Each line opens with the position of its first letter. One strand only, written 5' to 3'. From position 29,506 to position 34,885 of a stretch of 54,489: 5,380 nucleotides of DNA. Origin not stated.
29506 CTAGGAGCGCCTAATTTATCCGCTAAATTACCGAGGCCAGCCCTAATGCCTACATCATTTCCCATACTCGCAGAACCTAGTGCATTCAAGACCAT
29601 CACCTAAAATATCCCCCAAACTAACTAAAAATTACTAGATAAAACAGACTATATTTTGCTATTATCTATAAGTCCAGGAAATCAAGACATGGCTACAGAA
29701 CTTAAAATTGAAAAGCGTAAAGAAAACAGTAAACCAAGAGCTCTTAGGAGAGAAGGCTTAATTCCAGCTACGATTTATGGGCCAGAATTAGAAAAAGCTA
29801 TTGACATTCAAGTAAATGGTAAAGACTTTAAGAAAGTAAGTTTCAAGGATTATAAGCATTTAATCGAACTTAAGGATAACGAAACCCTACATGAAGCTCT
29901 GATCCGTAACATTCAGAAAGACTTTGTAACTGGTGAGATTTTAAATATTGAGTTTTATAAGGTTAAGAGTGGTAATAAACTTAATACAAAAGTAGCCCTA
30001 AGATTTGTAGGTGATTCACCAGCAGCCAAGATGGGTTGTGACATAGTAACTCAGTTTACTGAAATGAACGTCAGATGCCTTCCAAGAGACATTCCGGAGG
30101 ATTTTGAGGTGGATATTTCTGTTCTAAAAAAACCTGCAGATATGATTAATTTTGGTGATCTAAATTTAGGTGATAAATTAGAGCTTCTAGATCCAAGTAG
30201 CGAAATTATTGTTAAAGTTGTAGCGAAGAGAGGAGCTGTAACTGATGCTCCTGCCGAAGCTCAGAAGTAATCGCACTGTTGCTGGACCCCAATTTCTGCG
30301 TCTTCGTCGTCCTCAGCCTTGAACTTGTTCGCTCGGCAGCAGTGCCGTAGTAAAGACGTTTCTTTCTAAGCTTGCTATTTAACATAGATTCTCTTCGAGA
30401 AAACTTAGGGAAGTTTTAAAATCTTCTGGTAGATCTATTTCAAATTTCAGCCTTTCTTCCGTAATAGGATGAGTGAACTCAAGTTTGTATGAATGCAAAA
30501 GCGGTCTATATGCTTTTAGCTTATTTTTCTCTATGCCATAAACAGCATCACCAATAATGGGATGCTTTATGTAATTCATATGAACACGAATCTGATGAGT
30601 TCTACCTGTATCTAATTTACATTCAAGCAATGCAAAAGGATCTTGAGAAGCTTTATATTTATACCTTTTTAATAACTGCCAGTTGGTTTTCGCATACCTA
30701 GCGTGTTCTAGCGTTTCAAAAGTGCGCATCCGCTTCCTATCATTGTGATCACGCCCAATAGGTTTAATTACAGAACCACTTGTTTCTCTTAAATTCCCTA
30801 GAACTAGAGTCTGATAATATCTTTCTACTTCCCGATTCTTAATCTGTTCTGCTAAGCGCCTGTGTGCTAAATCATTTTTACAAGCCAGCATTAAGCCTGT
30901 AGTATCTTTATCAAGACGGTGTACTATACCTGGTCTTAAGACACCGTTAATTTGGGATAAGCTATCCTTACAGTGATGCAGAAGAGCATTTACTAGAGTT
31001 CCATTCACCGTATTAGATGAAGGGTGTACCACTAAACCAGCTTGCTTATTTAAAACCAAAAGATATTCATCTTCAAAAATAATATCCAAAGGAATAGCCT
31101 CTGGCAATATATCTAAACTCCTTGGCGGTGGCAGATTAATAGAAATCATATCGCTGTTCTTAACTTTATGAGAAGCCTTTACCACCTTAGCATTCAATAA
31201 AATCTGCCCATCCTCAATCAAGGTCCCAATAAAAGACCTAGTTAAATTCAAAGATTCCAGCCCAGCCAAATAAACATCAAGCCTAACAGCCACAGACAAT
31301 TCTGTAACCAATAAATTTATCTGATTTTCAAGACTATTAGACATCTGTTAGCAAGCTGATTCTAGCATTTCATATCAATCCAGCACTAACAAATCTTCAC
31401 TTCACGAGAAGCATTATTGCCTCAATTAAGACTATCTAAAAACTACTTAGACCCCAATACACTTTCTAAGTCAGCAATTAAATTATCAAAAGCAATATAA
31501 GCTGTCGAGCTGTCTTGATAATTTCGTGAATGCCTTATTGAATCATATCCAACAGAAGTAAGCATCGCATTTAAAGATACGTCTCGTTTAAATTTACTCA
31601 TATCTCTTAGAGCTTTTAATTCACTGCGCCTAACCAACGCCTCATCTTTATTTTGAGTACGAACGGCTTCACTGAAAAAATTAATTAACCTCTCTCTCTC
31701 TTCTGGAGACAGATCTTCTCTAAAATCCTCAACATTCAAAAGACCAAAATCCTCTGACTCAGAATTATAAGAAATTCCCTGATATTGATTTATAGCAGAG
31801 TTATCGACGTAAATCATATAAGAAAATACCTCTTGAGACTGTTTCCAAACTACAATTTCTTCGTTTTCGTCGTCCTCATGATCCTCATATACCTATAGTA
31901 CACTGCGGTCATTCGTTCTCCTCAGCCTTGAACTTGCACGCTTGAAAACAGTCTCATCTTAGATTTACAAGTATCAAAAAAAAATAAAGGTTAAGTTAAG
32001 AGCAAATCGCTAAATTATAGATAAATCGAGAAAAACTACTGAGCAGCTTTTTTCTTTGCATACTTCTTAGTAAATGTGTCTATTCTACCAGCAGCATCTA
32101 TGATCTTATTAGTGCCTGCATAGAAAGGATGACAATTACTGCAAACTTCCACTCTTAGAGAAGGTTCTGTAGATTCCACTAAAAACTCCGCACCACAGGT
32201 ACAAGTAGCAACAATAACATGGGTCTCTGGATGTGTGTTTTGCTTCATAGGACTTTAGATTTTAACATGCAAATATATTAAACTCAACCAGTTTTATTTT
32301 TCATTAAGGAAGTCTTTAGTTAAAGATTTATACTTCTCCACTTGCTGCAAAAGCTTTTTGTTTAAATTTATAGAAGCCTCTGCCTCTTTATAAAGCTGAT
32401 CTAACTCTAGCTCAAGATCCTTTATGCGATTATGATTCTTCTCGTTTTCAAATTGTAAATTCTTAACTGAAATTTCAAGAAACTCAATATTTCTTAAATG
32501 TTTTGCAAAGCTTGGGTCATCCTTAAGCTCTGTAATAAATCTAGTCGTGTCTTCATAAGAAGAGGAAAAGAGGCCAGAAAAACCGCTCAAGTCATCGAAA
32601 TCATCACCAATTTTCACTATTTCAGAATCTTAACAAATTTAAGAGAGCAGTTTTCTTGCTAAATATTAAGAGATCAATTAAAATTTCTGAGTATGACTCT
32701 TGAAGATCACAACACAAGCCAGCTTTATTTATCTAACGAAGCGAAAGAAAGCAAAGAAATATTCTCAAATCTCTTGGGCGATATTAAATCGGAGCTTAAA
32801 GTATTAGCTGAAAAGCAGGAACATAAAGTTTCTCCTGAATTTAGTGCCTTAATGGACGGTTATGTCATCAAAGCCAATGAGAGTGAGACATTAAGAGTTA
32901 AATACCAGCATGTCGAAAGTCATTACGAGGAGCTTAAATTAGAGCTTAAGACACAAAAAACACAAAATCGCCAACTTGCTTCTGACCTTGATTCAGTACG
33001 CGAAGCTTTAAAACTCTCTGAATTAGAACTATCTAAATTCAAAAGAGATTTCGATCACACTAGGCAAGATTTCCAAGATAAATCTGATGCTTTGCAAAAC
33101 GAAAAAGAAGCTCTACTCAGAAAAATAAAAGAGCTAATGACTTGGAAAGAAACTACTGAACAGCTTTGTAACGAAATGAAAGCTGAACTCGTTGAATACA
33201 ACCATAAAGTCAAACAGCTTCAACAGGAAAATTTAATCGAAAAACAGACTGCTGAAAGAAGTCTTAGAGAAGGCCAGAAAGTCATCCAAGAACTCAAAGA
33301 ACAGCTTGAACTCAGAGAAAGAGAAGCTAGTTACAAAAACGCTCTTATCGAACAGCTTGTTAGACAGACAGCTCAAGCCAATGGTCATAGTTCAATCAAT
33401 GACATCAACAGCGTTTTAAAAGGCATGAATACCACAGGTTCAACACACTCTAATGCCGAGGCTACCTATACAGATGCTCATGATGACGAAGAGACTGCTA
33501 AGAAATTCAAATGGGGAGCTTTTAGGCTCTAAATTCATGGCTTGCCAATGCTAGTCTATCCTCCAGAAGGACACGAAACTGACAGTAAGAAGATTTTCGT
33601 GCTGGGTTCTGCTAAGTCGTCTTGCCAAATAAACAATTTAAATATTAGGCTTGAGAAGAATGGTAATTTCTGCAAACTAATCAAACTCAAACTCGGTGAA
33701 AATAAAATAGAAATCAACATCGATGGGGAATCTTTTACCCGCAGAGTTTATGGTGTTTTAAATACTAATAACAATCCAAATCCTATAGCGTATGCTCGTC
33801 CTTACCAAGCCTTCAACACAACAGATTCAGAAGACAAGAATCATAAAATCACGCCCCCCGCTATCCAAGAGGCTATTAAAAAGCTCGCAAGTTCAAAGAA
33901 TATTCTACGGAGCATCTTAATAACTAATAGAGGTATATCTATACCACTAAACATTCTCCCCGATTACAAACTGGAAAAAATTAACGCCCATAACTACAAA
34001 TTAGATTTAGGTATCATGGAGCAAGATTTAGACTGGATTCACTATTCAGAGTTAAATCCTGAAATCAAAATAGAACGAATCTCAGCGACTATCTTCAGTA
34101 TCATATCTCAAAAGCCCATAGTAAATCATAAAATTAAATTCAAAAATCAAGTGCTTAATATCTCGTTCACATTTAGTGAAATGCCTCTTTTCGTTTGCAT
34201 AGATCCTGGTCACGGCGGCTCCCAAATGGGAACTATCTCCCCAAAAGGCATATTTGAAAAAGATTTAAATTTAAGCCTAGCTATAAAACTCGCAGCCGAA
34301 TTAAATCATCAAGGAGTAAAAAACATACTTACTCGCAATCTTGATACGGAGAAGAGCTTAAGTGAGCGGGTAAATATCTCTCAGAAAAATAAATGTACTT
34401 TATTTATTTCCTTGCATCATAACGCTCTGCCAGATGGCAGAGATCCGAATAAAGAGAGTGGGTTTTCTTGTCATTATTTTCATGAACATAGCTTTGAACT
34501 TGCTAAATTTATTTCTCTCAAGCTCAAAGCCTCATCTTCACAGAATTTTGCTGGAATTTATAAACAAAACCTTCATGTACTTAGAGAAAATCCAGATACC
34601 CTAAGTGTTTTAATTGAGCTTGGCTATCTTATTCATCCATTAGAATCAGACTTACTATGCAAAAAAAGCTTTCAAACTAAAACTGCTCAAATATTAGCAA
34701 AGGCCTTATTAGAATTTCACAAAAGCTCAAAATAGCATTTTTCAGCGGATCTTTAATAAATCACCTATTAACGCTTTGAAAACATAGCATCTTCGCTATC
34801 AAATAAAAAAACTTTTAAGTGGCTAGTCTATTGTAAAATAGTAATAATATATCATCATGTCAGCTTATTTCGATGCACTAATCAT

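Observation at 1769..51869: R1: dense family of ~121-bp palindromic-ended elements with a conserved core and terminal arms that co-vary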

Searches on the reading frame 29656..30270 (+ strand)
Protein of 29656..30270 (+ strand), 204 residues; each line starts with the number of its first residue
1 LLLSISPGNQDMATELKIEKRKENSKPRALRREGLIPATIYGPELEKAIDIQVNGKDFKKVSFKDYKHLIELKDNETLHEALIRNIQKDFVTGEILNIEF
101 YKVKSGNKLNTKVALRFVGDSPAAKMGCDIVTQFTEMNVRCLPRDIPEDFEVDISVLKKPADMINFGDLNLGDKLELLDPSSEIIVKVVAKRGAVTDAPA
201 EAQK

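Call 53: search_protein_families(library=pfam, proteins=[window:29656-30270:+])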
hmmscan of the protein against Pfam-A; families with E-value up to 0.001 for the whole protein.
window:29656-30270:+ (204 aa): 2 families
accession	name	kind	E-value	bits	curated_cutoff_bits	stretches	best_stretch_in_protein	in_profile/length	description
PF01386.24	Ribosomal_L25p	-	7.2e-18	65.3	23.6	1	16-100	1-82/82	Ribosomal L25p family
PF14693.11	Ribosomal_TL5_C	-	7.4e-17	61.9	27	1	108-192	1-84/84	Ribosomal protein TL5, C-terminal domain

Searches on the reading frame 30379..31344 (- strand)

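Call 53: search_protein_families(library=pfam, proteins=[window:30379-31344:-])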
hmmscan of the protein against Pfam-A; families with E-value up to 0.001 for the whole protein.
window:30379-31344:- (321 aa): 2 families
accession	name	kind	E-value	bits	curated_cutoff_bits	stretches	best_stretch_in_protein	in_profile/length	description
PF00849.27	PseudoU_synth_2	-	1.4e-29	103.8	26.8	1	94-257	1-151/152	RNA pseudouridylate synthase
PF01479.30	S4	-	1.2e-06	28.5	22.8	1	20-67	1-48/48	S4 domain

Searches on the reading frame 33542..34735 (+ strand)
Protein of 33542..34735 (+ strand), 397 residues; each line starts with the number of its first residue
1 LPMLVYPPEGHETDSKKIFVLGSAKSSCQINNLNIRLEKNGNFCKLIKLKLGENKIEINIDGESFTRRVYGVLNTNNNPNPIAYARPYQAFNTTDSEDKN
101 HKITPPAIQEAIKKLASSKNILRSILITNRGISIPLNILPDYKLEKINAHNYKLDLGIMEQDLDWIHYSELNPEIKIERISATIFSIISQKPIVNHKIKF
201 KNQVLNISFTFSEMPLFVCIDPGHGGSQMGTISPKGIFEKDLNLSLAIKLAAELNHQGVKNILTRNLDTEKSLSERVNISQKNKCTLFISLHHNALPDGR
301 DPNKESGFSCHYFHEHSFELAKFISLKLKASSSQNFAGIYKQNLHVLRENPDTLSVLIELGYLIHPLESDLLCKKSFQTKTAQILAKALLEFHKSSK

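Call 81: search_protein_families(library=pfam, proteins=[window:33542-34735:+], max_evalue=0.00001)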
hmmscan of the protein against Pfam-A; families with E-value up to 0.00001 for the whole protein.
window:33542-34735:+ (397 aa): 1 family
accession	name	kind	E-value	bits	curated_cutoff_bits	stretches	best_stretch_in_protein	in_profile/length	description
PF01520.23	Amidase_3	-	2.2e-38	132.5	27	1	218-389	1-172/174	N-acetylmuramoyl-L-alanine amidase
